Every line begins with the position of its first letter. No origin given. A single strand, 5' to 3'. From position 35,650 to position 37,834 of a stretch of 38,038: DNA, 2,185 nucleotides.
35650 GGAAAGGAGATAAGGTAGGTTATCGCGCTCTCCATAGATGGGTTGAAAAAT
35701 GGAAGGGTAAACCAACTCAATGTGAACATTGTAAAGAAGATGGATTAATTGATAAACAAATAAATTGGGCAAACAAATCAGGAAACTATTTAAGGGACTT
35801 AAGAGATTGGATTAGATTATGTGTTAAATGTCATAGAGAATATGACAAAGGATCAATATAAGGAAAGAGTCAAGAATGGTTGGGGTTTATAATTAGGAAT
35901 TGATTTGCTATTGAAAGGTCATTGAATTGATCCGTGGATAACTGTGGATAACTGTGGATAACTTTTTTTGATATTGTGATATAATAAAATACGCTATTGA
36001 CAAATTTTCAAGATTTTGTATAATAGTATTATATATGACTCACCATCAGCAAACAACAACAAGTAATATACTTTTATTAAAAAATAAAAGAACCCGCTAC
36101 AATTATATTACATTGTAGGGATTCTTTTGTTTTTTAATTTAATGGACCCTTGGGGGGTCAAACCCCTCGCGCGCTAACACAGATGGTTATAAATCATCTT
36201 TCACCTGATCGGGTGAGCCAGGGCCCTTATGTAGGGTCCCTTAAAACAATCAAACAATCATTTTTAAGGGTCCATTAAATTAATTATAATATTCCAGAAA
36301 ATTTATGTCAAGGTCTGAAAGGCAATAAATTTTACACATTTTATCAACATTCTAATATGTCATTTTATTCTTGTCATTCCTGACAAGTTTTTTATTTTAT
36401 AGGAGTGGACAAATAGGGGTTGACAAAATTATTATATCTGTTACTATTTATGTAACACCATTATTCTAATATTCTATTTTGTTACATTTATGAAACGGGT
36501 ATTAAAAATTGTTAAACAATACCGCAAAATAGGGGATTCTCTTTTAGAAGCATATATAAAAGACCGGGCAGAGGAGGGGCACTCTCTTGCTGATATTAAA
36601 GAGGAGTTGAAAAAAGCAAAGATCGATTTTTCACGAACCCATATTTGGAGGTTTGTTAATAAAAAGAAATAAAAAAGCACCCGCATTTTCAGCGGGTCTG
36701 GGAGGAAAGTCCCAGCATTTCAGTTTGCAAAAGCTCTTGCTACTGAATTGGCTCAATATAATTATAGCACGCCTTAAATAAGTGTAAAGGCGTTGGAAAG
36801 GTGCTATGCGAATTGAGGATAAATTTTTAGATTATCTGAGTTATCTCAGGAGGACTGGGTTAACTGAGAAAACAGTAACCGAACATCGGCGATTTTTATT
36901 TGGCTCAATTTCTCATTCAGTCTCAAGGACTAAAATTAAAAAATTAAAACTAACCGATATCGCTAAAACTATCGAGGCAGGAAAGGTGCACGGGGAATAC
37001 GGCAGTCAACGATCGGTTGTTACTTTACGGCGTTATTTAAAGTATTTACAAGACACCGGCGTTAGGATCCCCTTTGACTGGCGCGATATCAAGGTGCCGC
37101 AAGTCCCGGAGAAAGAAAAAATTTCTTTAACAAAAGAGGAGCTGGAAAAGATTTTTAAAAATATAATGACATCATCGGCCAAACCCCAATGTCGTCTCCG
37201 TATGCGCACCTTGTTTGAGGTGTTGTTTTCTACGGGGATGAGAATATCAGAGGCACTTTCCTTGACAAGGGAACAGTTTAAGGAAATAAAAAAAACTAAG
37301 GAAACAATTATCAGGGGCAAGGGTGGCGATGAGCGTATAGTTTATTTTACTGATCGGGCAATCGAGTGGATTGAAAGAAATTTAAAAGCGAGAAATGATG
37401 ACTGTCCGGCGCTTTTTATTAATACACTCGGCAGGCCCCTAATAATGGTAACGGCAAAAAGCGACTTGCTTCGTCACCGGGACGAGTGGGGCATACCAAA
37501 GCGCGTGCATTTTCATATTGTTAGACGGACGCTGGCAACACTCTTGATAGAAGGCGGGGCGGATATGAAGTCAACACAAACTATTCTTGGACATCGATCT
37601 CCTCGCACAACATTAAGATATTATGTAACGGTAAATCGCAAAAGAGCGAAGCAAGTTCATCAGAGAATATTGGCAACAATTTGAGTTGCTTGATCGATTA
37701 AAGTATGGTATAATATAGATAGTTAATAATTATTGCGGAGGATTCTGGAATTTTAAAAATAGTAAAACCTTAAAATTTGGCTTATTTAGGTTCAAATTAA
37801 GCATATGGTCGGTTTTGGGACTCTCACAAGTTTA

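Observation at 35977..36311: Convergent consensus-promoter RNA locus in the integrase-proximal region, possibly RNA-based prophage control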

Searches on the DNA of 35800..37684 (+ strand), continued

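Call 72: search_with_rna_model(model_id=R1, sources=[L015, L016, L017, L018, L019, L020, L021, L022, L023, L024, L025, L026, L027, L028, L029, L030, L031, L032, L033, L034, L035, L036, L037, L038, L039, L040, L041, L042, L043, L044, L045, L046, L047, L048, L049, L050, L051, L052, L053, L054, L055, L056, L057, L058, L059, L060, L061, L062, L063, L064, L065, L066, L067, L068, L069, L070, L071], max_evalue=10)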
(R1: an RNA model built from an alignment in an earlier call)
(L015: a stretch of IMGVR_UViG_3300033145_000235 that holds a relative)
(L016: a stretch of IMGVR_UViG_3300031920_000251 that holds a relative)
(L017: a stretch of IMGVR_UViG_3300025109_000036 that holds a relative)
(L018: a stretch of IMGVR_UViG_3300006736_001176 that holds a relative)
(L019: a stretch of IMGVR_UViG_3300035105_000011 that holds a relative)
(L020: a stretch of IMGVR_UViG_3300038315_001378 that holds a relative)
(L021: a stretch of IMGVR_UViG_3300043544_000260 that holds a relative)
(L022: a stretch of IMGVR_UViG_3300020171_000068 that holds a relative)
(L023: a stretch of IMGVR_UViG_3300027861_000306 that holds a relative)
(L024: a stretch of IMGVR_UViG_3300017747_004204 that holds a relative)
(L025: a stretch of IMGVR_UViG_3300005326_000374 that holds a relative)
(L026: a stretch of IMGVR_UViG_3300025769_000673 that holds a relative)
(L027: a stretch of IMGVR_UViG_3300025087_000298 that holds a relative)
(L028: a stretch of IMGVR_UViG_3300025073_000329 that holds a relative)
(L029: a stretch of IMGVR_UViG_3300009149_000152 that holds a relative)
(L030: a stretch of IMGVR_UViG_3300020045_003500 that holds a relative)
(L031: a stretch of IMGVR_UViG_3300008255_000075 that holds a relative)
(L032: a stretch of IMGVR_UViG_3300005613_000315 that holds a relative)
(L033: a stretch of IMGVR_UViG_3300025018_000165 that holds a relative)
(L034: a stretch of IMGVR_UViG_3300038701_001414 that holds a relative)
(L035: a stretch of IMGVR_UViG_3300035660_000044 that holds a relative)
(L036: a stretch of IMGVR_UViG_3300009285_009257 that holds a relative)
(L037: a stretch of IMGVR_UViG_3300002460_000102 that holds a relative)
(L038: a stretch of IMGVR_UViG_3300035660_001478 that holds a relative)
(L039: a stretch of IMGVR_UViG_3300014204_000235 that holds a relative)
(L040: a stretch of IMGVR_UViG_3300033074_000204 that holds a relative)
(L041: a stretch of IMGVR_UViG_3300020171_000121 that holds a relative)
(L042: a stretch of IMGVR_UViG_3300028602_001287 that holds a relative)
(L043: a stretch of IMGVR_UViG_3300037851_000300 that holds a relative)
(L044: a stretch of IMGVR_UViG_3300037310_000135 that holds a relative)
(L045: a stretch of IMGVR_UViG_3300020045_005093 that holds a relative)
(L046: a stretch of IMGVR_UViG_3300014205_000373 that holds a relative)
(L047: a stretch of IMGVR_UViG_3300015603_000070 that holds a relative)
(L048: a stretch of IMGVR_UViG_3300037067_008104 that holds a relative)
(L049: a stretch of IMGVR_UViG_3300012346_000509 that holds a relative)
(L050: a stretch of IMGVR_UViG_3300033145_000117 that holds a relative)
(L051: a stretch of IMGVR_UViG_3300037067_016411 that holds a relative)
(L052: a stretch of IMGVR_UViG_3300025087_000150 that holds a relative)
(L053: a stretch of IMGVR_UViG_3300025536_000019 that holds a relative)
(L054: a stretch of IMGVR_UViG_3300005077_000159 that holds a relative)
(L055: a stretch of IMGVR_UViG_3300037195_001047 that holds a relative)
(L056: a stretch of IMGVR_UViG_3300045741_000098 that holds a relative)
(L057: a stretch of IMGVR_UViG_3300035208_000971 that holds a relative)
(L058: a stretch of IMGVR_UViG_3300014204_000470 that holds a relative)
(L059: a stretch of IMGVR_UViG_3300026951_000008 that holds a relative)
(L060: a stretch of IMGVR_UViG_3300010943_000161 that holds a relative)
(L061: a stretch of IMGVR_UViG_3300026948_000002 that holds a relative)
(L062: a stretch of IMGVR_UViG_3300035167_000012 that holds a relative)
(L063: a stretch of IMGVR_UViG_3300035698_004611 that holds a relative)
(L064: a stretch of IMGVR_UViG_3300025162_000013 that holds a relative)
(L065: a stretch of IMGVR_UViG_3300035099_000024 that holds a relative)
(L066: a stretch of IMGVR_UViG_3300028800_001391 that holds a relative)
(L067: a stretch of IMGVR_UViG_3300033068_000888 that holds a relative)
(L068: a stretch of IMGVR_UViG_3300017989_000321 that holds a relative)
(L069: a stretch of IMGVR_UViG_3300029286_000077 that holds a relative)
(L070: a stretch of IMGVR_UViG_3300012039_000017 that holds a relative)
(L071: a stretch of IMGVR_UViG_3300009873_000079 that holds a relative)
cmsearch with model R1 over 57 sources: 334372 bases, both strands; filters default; matches with E-value up to 10: 0.
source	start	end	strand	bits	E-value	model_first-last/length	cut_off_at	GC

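Call 97: search_with_rna_model(model_id=R1, sources=[L073, L074], max_evalue=10, filters=off)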
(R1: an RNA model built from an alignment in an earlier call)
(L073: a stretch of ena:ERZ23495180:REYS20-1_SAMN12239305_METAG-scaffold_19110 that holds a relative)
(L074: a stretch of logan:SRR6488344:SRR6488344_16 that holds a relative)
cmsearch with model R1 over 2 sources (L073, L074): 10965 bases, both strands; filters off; matches with E-value up to 10: 60.
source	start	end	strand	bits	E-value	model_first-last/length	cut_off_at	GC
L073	1026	1067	-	14.4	0.009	1-150/150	no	0.33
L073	1026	1067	+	13.5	0.015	1-150/150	no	0.33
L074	1106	1146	-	13.5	0.016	1-150/150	no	0.44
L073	3437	3464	-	10.7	0.082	1-150/150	no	0.07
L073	3437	3464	+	10.6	0.086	1-150/150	no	0.07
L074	1114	1160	+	9.1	0.21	1-150/150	no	0.49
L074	4219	4316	+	8.2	0.38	1-150/150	no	0.24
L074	3900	3996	-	8.2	0.38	1-150/150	no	0.28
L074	5377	5412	-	8.1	0.39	1-150/150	no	0.14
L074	3884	3939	+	8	0.41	1-150/150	no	0.38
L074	3798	3839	+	8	0.41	1-150/150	no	0.33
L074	4626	4649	-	7.8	0.48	1-150/150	no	0.21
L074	4626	4649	+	7.8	0.49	1-150/150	no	0.21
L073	2363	2456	+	6.9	0.81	1-150/150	no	0.36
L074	2832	2878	+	6.6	0.99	1-150/150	no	0.45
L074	1518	1555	+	6.4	1.1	1-150/150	no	0.21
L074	5377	5412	+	6.1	1.3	1-150/150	no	0.14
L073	2210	2257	+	5.9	1.5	1-150/150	no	0.25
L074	3666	3680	+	5.8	1.6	1-150/150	no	0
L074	3666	3680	-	5.8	1.6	1-150/150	no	0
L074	3096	3151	+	5.8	1.6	20-83/150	no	0.34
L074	5148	5189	+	5.7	1.7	42-83/150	no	0.29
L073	3679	3745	-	5.4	2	1-150/150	no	0.45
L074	3626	3647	+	5.4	2.1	20-41/150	no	0.45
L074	2837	2875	-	5.3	2.1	1-150/150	no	0.54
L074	1521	1552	-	5.3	2.2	1-150/150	no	0.22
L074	2803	2830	+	5.2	2.3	1-150/150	no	0.14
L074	201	226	+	5.1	2.4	1-150/150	no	0.19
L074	6106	6129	+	5.1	2.4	1-150/150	no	0.12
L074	201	226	-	5.1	2.4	1-150/150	no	0.19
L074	3798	3839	-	5.1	2.5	1-150/150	no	0.33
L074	4088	4133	+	5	2.6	1-150/150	no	0.28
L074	3272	3314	+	4.9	2.7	1-150/150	no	0.37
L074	2060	2079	+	4.8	2.8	21-40/150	no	0.3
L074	4088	4133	-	4.8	2.8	1-150/150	no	0.28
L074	3621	3653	-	4.8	2.9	1-150/150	no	0.42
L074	6052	6169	-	4.6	3.3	1-150/150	no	0.27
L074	5149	5170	-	4.5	3.5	20-41/150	no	0.32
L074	1424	1445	+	4.3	4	20-41/150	no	0.23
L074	2585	2626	-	4.3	4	1-150/150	no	0.19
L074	1560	1623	-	4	4.7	1-150/150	no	0.34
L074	632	670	+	4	4.7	1-150/150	no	0.31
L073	2750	2800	-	3.9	5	1-150/150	no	0.33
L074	6244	6261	-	3.9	5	1-150/150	no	0.39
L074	5458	5477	+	3.8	5.3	1-150/150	no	0.1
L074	1309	1354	-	3.7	5.8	1-150/150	no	0.24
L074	5858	5881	+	3.6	5.9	1-150/150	no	0.12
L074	4754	4793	+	3.6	6.1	1-150/150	no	0.32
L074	5751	5777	+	3.4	6.6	1-150/150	no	0.15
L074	5240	5254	+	3.4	6.6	87-101/150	no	0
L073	2054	2072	-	3.4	6.8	85-103/150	no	0.21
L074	4932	4964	-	3.3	7.1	1-150/150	no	0.24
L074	4932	4964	+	3.3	7.1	1-150/150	no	0.24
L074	1319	1344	+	3.3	7.1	1-150/150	no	0.23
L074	5751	5777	-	3.3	7.2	1-150/150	no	0.15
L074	5858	5881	-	3.3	7.3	1-150/150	no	0.12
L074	657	708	-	3.3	7.4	1-150/150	no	0.27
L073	497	591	-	2.9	8.9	1-150/150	no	0.44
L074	2276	2296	+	2.9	9.2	1-150/150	no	0.14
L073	3373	3392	-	2.9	9.3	1-150/150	no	0.45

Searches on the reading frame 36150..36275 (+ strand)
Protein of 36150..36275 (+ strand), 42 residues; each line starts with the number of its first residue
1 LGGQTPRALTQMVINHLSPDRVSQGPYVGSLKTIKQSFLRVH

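Call 89: search_protein_representatives(protein=window:36150-36275:+)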
Query: 42 residues. Proteins with E-value up to 0.001 (for the whole library): 2; up to 1e-10: 0; up to 1e-30: 0. The best 2 are listed.
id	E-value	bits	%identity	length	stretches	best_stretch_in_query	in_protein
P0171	1.8e-06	42.9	40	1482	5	6-28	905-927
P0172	2.5e-04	36.3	35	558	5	5-34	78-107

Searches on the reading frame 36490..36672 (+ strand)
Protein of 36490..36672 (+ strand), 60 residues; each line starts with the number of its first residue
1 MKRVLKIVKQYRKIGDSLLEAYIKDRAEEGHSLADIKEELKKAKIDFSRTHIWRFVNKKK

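Call 11: search_protein_families(library=pfam, proteins=[window:36490-36672:+], max_evalue=0.01)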
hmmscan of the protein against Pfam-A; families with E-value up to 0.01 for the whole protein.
window:36490-36672:+ (60 aa): 0 families

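Call 19: find_related_loci(query=window:36490-36672:+, collection=viral_contigs, flank=3000)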
Query window:36490-36672:+ (60 aa) in viral_contigs; peptide patterns used: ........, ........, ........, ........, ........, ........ (x = any residue, [..] = any of these).
10 stretches matched a pattern, but none encodes a relative of the query by tblastn (E <= 1e-3).

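Call 40: find_homologous_proteins(query=window:36490-36672:+, max_evalue=0.01)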
Query window:36490-36672:+ (60 aa): 1 proteins with E <= 0.01 among 1 candidates.
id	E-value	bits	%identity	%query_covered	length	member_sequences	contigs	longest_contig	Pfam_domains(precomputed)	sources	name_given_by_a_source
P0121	1.1e-30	121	100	100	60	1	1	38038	-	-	-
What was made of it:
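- Tried and rejected: The 60-aa ORF has no homologue at all (call 40).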

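Call 58: search_protein_families(library=phrogs, proteins=[window:36490-36669:+], max_evalue=0.01)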
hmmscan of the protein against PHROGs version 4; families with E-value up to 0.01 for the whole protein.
window:36490-36669:+ (60 aa): 2 families
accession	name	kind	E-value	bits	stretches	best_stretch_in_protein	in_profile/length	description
phrog_12823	-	unknown function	0.00085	19.4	1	4-58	293-339/417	-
phrog_9216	-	unknown function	0.0085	17.3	0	6-40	13-47/62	-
